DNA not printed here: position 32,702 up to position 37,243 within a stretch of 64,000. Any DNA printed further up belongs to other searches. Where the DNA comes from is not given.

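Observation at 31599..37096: Translationally coupled DUF4143-type AAA ATPase + 1414-aa NACHT-like NTPase/nuclease: candidate undescribed defence module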

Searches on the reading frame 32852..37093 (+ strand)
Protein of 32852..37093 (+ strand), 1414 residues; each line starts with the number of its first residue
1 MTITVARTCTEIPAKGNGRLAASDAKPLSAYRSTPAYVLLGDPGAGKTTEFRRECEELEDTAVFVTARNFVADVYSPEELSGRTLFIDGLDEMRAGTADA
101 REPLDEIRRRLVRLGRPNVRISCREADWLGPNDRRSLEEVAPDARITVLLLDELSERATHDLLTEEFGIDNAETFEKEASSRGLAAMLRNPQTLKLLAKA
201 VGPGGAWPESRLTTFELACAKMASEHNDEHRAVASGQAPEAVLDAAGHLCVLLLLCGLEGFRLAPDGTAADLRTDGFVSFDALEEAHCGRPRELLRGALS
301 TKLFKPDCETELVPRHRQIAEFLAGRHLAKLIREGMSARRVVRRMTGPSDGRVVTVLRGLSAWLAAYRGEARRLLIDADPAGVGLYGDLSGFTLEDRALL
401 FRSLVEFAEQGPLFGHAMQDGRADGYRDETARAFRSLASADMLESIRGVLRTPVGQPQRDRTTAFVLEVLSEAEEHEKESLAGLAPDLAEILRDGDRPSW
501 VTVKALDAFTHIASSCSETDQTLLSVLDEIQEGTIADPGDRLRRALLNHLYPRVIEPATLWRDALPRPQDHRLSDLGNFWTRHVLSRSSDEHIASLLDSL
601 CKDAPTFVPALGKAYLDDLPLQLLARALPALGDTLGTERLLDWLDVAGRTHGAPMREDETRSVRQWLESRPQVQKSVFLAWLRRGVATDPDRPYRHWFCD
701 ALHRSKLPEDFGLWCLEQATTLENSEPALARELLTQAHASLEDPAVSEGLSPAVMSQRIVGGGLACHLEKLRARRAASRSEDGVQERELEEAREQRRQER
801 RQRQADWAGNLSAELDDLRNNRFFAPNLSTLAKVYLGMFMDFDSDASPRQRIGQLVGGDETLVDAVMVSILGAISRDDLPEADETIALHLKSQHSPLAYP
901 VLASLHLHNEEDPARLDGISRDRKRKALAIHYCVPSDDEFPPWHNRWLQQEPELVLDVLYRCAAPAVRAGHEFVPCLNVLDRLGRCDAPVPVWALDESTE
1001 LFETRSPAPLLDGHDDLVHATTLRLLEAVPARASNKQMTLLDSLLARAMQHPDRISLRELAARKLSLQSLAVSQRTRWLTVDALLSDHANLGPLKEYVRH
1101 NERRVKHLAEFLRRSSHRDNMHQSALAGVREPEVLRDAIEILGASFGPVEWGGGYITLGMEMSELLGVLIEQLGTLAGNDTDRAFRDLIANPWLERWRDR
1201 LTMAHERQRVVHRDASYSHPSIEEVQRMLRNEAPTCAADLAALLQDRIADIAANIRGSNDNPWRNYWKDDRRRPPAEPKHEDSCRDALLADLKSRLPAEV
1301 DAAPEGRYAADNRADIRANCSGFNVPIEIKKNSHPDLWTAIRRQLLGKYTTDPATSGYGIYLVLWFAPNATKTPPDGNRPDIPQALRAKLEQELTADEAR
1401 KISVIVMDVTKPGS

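Call 3: search_protein_families(library=pfam, proteins=[window:32852-37093:+], max_evalue=0.01)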
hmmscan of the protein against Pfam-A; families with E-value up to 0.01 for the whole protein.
window:32852-37093:+ (1414 aa): 1 family
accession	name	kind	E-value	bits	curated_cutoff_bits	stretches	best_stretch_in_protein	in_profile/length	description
PF13401.12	AAA_22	-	0.00012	22.9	27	1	36-139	7-103/130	AAA domain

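Call 4: search_protein_families(library=padloc, proteins=[window:32852-37093:+], max_evalue=0.01)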
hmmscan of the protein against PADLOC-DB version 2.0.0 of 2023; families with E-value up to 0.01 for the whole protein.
window:32852-37093:+ (1414 aa): 0 families

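Call 5: search_protein_families(library=ncbifam, proteins=[window:32852-37093:+], max_evalue=0.01)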
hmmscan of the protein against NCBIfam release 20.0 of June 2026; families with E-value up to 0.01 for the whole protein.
window:32852-37093:+ (1414 aa): 2 families
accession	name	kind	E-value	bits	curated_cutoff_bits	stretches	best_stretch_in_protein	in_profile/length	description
NF058535.1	antiphage_EruA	equivalog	1.2e-244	815.5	1000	2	26-982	16-924/1318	NACHT domain-containing antiphage protein EruA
NF058534.1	antiphage_HyoA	equivalog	2.5e-40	138.1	1200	2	315-1081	360-1089/1430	NACHT domain-containing antiphage protein HyoA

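Call 14: find_homologous_proteins(query=window:32852-37093:+, max_evalue=0.00001)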
Query window:32852-37093:+ (1414 aa): 3130 proteins with E <= 0.00001 among 8000 candidates; the best 120 are listed.
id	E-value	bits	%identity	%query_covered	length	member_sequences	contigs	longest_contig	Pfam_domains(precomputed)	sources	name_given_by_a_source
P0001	0.0e+0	3200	100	100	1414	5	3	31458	-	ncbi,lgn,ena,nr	ncbi:MAG: hypothetical protein F4076_03150 [Acidimicrobiaceae bacterium]|nr:hypothetical protein [Ac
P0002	0.0e+0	2037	66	100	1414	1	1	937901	PF28130.1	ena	-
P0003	0.0e+0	2035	67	100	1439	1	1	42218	-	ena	-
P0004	0.0e+0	2003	66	100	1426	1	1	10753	PF28130.1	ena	-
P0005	0.0e+0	1998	65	100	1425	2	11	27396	PF28130.1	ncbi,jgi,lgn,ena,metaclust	metaclust:\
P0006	0.0e+0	1998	66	100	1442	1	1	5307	-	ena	-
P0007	0.0e+0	1998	65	100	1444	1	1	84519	PF28130.1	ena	-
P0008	0.0e+0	1996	65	100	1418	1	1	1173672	PF28130.1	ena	-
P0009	0.0e+0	1985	66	100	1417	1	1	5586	PF28130.1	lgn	-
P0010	0.0e+0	1984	65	100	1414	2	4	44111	PF28130.1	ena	-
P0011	0.0e+0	1982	66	98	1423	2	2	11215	PF28130.1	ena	-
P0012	0.0e+0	1976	66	100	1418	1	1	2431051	-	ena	-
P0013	0.0e+0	1976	65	100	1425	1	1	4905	PF28130.1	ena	-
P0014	0.0e+0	1974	65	100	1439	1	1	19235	PF28130.1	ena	-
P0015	0.0e+0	1973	64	100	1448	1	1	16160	PF28130.1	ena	-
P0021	0.0e+0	1926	64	100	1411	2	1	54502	-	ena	-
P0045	0.0e+0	1436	51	100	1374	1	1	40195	PF28130.1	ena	-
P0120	0.0e+0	1264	47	100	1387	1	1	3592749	PF28130.1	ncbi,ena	-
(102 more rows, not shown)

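Call 15: search_protein_families(library=pfam, proteins=[P0002, P0045, P0120], max_evalue=0.01)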
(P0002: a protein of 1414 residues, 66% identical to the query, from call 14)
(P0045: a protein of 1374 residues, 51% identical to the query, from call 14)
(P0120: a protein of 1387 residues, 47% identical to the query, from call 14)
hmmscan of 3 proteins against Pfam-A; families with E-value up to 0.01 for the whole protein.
P0002 (1414 aa): 0 families

P0045 (1374 aa): 0 families

P0120 (1387 aa): 0 families

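Call 16: search_protein_families(library=ncbifam, proteins=[P0002, P0045, P0120], max_evalue=0.001)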
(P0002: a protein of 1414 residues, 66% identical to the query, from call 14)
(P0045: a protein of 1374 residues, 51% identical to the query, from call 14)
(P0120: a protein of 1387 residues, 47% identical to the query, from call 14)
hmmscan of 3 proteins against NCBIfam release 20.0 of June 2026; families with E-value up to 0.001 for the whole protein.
P0002 (1414 aa): 2 families
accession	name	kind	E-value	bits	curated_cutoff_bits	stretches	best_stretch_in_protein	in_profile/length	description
NF058535.1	antiphage_EruA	equivalog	3.7e-241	803.9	1000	2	25-985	15-929/1318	NACHT domain-containing antiphage protein EruA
NF058534.1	antiphage_HyoA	equivalog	1.1e-36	126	1200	2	1166-1411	1184-1429/1430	NACHT domain-containing antiphage protein HyoA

P0045 (1374 aa): 2 families
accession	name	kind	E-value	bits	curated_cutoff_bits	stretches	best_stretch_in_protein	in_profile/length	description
NF058535.1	antiphage_EruA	equivalog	1.5e-260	868.2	1000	1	29-1372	19-1318/1318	NACHT domain-containing antiphage protein EruA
NF058534.1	antiphage_HyoA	equivalog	5.3e-39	133.7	1200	1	311-1371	360-1427/1430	NACHT domain-containing antiphage protein HyoA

P0120 (1387 aa): 2 families
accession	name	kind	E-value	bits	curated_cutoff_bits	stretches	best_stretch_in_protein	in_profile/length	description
NF058535.1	antiphage_EruA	equivalog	3.7e-256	853.6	1000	1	27-1385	17-1318/1318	NACHT domain-containing antiphage protein EruA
NF058534.1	antiphage_HyoA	equivalog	7.2e-47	159.7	1200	2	141-810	195-845/1430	NACHT domain-containing antiphage protein HyoA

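Call 18: find_related_loci(query=A1, collection=genome_contigs, flank=8000)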
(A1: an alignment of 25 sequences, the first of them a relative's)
Query A1 (1414 aa) in genome_contigs; peptide patterns used: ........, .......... (x = any residue, [..] = any of these).
460 stretches matched a pattern; 404 encode a relative of the query (tblastn E <= 1e-3); the best 80 are kept; 80 distinct loci.
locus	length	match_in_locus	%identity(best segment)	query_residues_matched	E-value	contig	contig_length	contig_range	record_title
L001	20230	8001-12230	63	1-1414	0e+0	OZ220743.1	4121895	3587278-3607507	MAG: Acidimicrobiales bacterium isolate dadfcd55-464f-4f03-9875-fa0eca1464b2 genome assembly, chromosome: 1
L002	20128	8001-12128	53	5-1412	0e+0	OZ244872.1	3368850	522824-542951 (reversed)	MAG: Candidatus Aldehydirespirator sp. isolate 389653a7-0111-4ae2-a933-d032a7ae712c genome assembly, chromosome: 1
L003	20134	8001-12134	49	1-1412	0e+0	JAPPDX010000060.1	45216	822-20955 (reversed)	MAG: bacterium isolate IRC4_bin_37 NODE_749_length_45216_cov_12.8781, whole genome shotgun sequence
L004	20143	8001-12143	49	1-1413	0e+0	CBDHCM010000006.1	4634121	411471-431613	MAG: Candidatus Aldehydirespirator sp. isolate 36171f10-6b1c-407a-8267-17b84cd7c53a genome assembly, contig: chromosome_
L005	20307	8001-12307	56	1-1413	0e+0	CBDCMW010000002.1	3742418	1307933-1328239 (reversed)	MAG: Candidatus Aldehydirespirator sp. isolate e2a2a1f8-459e-4046-a8a7-43a5ecbda485 genome assembly, contig: contig_2, w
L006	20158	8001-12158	48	1-1412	0e+0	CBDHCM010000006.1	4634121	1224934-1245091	MAG: Candidatus Aldehydirespirator sp. isolate 36171f10-6b1c-407a-8267-17b84cd7c53a genome assembly, contig: chromosome_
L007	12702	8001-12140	48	1-1412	0e+0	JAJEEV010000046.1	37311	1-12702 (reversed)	MAG: Acidimicrobiia bacterium isolate p16x34bins.51 k141_804760, whole genome shotgun sequence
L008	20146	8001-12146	48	1-1413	0e+0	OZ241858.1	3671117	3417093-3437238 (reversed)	MAG: Candidatus Spongiisocius sp. isolate 36f18321-4a0d-4371-a96b-0c675878e5b3 genome assembly, chromosome: 1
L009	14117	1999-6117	46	1-1413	0e+0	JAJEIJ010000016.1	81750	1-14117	MAG: Acidimicrobiia bacterium isolate p16x65bins.37 k141_213675, whole genome shotgun sequence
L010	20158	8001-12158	48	1-1412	0e+0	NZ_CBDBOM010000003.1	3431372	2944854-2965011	MAG: Candidatus Poriferisocius sp. isolate 6cc4a3fc-7d21-471c-8f5b-206ccb7f2e02 contig_3, whole genome shotgun sequence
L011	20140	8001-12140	45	1-1413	0e+0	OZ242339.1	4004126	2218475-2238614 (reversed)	MAG: Acidimicrobiales bacterium isolate d2f1fe46-59da-42e5-8b0a-fdf35f8109fa genome assembly, chromosome: 1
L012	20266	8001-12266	46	3-1412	0e+0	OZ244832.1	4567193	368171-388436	MAG: Candidatus Aldehydirespirator sp. isolate 45bd059b-89eb-4db7-924e-096435c6defb genome assembly, chromosome: 1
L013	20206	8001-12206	45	1-1413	0e+0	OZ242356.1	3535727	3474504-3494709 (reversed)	MAG: Acidimicrobiales bacterium isolate 1ff3c0e0-a0fb-4382-b91d-522820076fd5 genome assembly, chromosome: 1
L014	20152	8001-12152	46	1-1412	0e+0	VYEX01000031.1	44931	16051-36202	MAG: Acidimicrobiia bacterium isolate SB0677_bin_11 NODE_282_length_44931_cov_37.834589, whole genome shotgun sequence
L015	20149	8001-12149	46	1-1413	0e+0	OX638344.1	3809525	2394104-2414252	MAG: uncultured Acidimicrobiales bacterium isolate f043cee6-6750-45b5-b834-f9289512c0be genome assembly, chromosome: 1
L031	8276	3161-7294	43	1-1414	0e+0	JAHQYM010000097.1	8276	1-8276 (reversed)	MAG: Acidimicrobiia bacterium isolate 10 NODE_9699_length_8276_cov_16.0588_ID_19397, whole genome shotgun sequence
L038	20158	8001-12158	43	5-1414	0e+0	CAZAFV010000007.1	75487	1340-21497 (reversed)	MAG TPA_asm: uncultured Acidimicrobiales bacterium isolate SRP109090_co1_34 genome assembly, contig: NODE_359_length_754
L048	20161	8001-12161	40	1-1414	0e+0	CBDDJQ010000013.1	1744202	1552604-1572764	MAG: Vicinamibacterales bacterium isolate 129384ec-5128-4c8d-99b8-9bb019431b25 genome assembly, contig: contig_13, whole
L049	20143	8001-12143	41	1-1414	0e+0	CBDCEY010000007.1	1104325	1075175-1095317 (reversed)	MAG: Vicinamibacterales bacterium isolate 91d79e5c-02a4-4b4d-8047-b2bdf700176b genome assembly, contig: contig_7, whole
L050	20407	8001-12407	41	5-1414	0e+0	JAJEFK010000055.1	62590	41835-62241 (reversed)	MAG: Acidimicrobiia bacterium isolate p16x43bins.35 k141_281090, whole genome shotgun sequence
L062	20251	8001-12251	41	3-1413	0e+0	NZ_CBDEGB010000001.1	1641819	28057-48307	MAG: Candidatus Poriferisodalis sp. isolate f5b3f634-3930-48ef-b7e0-85baa50b5fea contig_1, whole genome shotgun sequence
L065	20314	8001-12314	38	5-1414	0e+0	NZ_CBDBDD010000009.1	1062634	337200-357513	MAG: Candidatus Poriferisodalis sp. isolate 1824d3bc-1d7c-4dc2-bee8-215acda66181 contig_9, whole genome shotgun sequence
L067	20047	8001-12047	40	1-1414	0e+0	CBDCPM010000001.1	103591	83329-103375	MAG: Dehalococcoidia bacterium isolate e106aa75-8e7b-471b-8364-be862cd00600 genome assembly, contig: contig_1, whole gen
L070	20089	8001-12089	39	1-1414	0e+0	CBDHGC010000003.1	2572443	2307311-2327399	MAG: Vicinamibacterales bacterium isolate 2255f9a4-9ab0-4a79-b16a-ed87816e7612 genome assembly, contig: contig_3, whole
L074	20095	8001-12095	40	1-1414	0e+0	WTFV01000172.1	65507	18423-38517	MAG: Acidobacteria bacterium isolate CO36386bin_12 NODE_279_length_65507_cov_21.875573, whole genome shotgun sequence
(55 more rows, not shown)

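Call 20: search_dna_similar(query=window:32852-37093:+, collection=plasmids, mode=protein, max_rows=25)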
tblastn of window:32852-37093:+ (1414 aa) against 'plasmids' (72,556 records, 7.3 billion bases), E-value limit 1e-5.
Records with a match: 28; places in all: 30; records where one place covers at least 80% of the query: 0.
Best place of each record, by identity: <60% 28.
By first word of the organism name: Agrobacterium 5; Rhizobium 5; Vibrio 3; Bradyrhizobium 2; Pantoea 2; Burkholderia 2; Paracoccus 1; Ralstonia 1; Sphingomonas 1; Duffyella 1; and 5 more.
By predicted mobility (MOB-suite, as given by PLSDB): conjugative 15; non-mobilizable 11; mobilizable 2.
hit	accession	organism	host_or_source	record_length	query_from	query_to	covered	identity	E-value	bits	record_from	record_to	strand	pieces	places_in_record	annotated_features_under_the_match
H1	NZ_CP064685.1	Bradyrhizobium sp. CW1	Acmispon strigosus,cell culture,bulk ...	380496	1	1410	73%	30.3%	4e-41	331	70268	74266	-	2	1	hypothetical protein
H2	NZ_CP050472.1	Vibrio campbellii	single cell,seawater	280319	24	1412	79%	26.0%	6e-45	319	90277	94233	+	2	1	hypothetical protein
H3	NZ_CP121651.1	Bradyrhizobium sp. CB82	Stylosanthes guianensis,cell culture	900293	28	1410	71%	28.1%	8e-36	289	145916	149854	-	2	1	hypothetical protein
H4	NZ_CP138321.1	Agrobacterium fabrum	Blueberry,Crown gall tissues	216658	28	1412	62%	29.8%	3e-26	249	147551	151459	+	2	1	hypothetical protein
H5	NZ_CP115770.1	Paracoccus sediminicola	cell culture,sediment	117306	38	1412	63%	27.1%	3e-21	214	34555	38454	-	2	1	hypothetical protein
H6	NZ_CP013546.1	Rhizobium phaseoli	Phaseolus vulgaris,Whole ...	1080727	28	1412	53%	31.9%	3e-29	246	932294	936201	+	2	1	record has no annotation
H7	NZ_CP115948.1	Ralstonia solanacearum MolK2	Musa sp.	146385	24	1412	50%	32.7%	4e-28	261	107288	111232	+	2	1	hypothetical protein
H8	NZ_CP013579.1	Rhizobium phaseoli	Phaseolus vulgaris,Whole ...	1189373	28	1412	51%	32.2%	1e-28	244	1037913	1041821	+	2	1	record has no annotation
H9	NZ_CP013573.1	Rhizobium phaseoli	Phaseolus vulgaris,Whole ...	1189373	28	1412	51%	32.2%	1e-28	244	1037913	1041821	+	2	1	record has no annotation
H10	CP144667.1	Agrobacterium tumefaciens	Sedum,cell culture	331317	28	1412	51%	32.0%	7e-28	255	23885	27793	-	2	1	hypothetical protein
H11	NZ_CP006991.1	Rhizobium etli bv. mimosae str. IE4771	Phaseolus vulgaris,whole organism,nodule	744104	28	1414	52%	30.9%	3e-22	223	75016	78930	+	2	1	hypothetical protein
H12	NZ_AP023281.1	Agrobacterium vitis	Vitis vinifera,grapevine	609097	28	1412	54%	29.1%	4e-32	267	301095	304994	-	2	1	hypothetical protein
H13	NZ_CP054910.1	Pantoea ananatis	-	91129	7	1411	49%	31.3%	1e-27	255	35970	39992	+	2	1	hypothetical protein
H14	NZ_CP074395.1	Agrobacterium salinitolerans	Cotton,tiaaue sample,root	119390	28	1414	50%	30.5%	6e-24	225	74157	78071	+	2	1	hypothetical protein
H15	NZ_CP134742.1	Pantoea agglomerans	cell culture,Water from creek adjacent ...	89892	7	1410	44%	32.6%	4e-30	270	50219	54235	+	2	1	hypothetical protein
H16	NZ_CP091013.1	Burkholderia cenocepacia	-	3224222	17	1411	50%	27.8%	3e-17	184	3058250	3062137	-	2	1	none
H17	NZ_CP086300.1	Burkholderia ambifaria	cell culture,agricultural soil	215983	29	1411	51%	27.2%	9e-17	189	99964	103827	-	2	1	hypothetical protein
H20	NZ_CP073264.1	Duffyella gerundensis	Lolium perenne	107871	316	1414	28%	32.4%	2e-25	181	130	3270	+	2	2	none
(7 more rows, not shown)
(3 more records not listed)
